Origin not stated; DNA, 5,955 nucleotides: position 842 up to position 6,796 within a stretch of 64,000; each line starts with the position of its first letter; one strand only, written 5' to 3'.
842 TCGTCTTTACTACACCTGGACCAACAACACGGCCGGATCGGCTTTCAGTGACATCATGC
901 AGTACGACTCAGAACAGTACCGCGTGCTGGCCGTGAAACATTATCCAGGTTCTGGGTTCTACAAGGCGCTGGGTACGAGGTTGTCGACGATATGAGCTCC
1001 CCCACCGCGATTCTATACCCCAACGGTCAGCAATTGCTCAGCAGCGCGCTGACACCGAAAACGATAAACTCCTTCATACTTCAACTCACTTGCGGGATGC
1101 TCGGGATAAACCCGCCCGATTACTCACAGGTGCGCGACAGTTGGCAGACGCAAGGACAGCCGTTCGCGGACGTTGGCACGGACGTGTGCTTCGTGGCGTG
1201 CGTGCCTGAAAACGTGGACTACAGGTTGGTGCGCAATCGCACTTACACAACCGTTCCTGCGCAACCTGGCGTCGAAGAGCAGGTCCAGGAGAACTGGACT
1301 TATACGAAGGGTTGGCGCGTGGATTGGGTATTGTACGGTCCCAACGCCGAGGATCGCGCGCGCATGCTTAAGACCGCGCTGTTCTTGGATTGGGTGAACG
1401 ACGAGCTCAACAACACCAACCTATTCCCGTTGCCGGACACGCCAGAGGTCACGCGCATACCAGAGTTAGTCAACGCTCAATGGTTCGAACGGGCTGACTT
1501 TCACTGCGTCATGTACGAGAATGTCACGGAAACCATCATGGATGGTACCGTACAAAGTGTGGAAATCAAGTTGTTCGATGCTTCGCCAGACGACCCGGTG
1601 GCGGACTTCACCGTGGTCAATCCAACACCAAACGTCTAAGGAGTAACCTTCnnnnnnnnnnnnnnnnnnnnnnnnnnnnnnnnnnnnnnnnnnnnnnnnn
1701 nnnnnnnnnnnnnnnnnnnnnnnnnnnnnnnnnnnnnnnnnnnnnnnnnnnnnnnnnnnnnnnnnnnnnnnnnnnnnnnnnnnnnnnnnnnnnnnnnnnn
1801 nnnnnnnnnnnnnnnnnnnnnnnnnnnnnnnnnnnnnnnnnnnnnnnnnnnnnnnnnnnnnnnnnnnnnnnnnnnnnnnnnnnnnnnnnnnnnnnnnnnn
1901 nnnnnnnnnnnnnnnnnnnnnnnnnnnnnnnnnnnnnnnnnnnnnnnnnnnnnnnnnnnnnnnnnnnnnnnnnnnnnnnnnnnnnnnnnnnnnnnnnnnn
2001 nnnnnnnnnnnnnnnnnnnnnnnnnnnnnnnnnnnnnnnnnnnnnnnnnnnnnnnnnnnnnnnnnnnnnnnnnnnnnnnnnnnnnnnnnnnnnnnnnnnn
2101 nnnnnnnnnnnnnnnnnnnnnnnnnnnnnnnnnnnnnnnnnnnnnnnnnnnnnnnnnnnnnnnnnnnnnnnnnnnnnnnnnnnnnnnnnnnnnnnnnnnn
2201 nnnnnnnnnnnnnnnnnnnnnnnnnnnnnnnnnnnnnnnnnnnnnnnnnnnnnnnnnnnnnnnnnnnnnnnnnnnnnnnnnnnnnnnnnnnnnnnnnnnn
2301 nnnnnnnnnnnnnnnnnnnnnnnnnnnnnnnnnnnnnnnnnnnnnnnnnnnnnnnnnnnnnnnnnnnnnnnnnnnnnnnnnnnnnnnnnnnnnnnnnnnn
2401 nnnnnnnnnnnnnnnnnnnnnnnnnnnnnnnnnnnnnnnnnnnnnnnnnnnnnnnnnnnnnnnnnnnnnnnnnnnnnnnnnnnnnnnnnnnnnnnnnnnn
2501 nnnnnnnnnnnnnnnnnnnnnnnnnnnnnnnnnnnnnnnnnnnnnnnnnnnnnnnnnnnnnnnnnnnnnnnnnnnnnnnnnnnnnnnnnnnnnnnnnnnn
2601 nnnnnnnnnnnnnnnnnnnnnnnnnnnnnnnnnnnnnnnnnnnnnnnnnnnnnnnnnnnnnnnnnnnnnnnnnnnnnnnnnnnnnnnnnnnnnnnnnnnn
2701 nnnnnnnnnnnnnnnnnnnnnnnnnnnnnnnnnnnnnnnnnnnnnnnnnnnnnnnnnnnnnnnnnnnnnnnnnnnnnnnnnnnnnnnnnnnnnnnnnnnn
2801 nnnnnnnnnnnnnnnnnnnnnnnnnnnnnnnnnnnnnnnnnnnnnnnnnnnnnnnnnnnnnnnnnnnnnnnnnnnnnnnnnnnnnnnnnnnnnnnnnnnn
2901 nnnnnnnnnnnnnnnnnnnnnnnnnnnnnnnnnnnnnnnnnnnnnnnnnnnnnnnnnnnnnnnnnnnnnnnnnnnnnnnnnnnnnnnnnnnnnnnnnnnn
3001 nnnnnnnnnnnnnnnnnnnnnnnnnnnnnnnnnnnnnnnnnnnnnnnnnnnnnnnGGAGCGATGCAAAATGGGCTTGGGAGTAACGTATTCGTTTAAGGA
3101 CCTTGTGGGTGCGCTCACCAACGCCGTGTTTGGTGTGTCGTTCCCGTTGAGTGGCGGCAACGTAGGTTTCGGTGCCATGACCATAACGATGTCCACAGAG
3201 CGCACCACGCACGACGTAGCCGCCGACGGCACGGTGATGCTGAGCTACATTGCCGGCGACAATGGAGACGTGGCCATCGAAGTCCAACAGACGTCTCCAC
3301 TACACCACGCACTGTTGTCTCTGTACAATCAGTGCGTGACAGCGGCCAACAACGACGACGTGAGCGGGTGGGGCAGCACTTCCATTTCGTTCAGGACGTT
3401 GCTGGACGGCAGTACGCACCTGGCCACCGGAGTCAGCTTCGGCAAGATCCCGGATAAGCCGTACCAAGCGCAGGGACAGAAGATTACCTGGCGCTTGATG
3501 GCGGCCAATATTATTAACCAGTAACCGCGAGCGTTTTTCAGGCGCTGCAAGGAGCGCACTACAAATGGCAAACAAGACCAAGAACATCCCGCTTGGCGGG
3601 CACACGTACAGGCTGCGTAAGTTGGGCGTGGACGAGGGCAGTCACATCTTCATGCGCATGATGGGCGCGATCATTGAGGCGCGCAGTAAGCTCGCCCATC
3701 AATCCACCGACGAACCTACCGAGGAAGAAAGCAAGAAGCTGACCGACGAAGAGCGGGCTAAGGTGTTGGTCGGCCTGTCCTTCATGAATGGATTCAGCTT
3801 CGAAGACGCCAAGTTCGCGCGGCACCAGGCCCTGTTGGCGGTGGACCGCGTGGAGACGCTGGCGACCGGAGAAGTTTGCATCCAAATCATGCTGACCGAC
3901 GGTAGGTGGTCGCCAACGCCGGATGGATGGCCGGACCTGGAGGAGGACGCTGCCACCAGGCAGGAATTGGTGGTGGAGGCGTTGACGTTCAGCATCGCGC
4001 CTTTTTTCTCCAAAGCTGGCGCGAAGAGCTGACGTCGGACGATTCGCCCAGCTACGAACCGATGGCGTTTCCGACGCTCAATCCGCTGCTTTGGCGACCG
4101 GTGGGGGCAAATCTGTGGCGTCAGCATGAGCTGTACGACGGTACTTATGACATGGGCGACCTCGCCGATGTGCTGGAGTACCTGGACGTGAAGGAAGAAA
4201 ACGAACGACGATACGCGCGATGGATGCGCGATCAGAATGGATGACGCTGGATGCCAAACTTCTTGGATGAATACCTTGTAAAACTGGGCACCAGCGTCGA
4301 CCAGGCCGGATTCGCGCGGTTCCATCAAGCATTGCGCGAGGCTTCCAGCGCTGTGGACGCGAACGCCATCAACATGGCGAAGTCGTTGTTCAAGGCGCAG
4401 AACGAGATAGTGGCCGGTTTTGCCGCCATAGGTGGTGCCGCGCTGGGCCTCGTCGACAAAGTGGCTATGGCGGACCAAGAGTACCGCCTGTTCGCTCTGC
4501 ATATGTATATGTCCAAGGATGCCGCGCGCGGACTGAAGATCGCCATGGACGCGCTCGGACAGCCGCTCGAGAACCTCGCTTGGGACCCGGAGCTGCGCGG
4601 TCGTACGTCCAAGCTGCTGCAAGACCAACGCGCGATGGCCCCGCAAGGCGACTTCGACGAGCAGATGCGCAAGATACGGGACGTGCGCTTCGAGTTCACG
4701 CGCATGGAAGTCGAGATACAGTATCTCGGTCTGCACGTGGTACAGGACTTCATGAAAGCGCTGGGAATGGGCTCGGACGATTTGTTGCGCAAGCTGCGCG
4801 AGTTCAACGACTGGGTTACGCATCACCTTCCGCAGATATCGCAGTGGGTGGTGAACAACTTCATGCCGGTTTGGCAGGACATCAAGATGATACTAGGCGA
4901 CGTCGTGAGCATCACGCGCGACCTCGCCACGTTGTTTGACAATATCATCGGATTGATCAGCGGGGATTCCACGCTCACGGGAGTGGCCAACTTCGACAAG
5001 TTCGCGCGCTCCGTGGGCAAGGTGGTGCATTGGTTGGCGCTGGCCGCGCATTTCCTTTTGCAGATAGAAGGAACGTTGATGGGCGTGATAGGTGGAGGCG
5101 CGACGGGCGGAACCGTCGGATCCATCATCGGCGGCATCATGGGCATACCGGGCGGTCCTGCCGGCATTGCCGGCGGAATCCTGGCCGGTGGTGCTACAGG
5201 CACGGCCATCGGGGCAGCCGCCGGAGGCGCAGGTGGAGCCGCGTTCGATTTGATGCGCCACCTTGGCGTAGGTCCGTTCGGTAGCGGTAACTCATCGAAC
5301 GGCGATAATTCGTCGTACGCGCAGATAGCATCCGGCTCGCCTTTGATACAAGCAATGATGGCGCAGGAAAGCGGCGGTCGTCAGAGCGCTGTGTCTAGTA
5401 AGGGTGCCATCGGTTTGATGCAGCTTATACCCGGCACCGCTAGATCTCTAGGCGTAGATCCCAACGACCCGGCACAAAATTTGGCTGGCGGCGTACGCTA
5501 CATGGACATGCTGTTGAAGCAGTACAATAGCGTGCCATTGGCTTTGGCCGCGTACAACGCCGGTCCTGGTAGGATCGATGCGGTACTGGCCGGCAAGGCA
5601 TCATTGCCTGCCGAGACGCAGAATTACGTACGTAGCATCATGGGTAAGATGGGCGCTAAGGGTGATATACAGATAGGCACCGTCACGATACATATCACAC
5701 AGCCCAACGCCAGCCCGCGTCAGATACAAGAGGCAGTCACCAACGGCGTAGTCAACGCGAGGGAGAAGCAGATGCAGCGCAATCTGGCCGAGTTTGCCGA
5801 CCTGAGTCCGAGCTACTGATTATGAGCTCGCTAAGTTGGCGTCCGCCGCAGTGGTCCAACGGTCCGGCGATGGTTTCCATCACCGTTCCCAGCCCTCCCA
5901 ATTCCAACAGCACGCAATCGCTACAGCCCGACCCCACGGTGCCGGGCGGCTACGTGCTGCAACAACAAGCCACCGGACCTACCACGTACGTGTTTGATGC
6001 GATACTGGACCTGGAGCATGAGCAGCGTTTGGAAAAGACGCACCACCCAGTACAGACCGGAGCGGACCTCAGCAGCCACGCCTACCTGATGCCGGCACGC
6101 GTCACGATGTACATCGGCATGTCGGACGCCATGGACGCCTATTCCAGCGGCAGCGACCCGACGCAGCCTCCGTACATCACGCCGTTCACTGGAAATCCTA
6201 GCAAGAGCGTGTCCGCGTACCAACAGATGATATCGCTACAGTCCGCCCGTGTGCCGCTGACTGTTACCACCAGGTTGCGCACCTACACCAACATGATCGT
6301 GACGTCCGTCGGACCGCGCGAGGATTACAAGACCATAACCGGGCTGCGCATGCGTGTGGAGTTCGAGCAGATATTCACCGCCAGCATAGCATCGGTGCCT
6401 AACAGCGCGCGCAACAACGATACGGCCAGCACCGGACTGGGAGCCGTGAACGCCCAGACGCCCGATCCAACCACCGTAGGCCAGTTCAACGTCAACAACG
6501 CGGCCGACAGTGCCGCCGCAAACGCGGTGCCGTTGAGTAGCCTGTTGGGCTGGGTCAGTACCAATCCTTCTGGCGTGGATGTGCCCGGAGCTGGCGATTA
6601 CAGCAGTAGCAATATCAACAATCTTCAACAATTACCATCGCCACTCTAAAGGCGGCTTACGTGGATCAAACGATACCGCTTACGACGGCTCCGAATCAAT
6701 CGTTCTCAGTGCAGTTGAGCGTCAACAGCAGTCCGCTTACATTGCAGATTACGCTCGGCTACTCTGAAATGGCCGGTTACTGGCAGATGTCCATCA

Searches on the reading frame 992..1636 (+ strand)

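Call 7: search_protein_families(library=phrogs, proteins=[window:992-1636:+], max_evalue=0.001)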
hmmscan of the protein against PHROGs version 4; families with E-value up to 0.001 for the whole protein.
window:992-1636:+ (215 aa): 1 family
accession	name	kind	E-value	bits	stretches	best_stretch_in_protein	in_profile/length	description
phrog_1973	-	unknown function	3e-25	89.6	1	22-195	20-178/181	-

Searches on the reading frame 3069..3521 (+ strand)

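Call 7: search_protein_families(library=phrogs, proteins=[window:3069-3521:+], max_evalue=0.001)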
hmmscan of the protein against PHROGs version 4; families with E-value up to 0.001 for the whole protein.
window:3069-3521:+ (151 aa): 1 family
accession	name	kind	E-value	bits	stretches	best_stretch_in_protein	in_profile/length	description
phrog_280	-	head and packaging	1.8e-20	74.4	1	6-149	5-134/143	virion structural protein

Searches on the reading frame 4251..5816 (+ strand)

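Call 7: search_protein_families(library=phrogs, proteins=[window:4251-5816:+], max_evalue=0.001)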
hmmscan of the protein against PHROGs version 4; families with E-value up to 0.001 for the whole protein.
window:4251-5816:+ (522 aa): 19 families
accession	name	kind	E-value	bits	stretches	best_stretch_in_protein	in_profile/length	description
phrog_2013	-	tail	2.9e-29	103.3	1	364-495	484-611/657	lytic tail protein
phrog_669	-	lysis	3.5e-27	95.2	1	363-486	936-1072/1946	endolysin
phrog_28504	-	tail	7.3e-23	82.1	1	365-484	250-378/597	lytic tail fiber protein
phrog_14342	-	tail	5.7e-19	69.8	1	306-465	108-270/272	lytic tail fiber protein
phrog_342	-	head and packaging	1.6e-16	60.6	1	365-502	32-168/1235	internal virion protein with endolysin domain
phrog_28014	-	unknown function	3.1e-16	60.7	1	365-465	51-153/224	-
phrog_10475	-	lysis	1.5e-15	57.9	1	370-508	294-429/700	endolysin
phrog_13449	-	other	3e-15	57.4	1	363-467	22-126/269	transglycosylase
phrog_2533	-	unknown function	2e-10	40.4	1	366-465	763-866/1130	-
phrog_21143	-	tail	2.9e-10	40.2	1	363-467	19-126/576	lytic tail fiber protein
phrog_1044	-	lysis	5e-10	39.2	1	360-495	233-400/900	endolysin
phrog_12507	-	other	2.8e-09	38.2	1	364-452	26-118/260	transglycosylase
phrog_32437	-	unknown function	1.4e-08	35.9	1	364-443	88-174/205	-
phrog_167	-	tail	2e-08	33.5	1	95-332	500-718/1555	tail length tape measure protein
phrog_22539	-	unknown function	2.1e-08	34.4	1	29-261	197-427/626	-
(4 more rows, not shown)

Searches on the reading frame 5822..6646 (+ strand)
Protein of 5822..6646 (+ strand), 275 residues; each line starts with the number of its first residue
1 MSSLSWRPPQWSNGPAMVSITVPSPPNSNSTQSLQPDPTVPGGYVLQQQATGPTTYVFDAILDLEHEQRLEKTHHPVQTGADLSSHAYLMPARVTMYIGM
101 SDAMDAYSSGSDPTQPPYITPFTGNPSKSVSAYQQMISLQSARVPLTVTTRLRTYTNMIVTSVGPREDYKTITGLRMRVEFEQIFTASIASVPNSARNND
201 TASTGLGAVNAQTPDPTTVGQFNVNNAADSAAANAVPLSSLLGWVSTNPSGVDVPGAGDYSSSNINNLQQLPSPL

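Call 7: search_protein_families(library=phrogs, proteins=[window:5822-6646:+], max_evalue=0.001)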
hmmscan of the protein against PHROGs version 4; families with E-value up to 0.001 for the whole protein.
window:5822-6646:+ (275 aa): 2 families
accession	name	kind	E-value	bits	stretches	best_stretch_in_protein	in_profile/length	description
phrog_817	-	tail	1e-33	117.5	1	47-220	9-176/200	tail fiber protein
phrog_1517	-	lysis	2.8e-05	24.9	1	49-203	9-149/202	endolysin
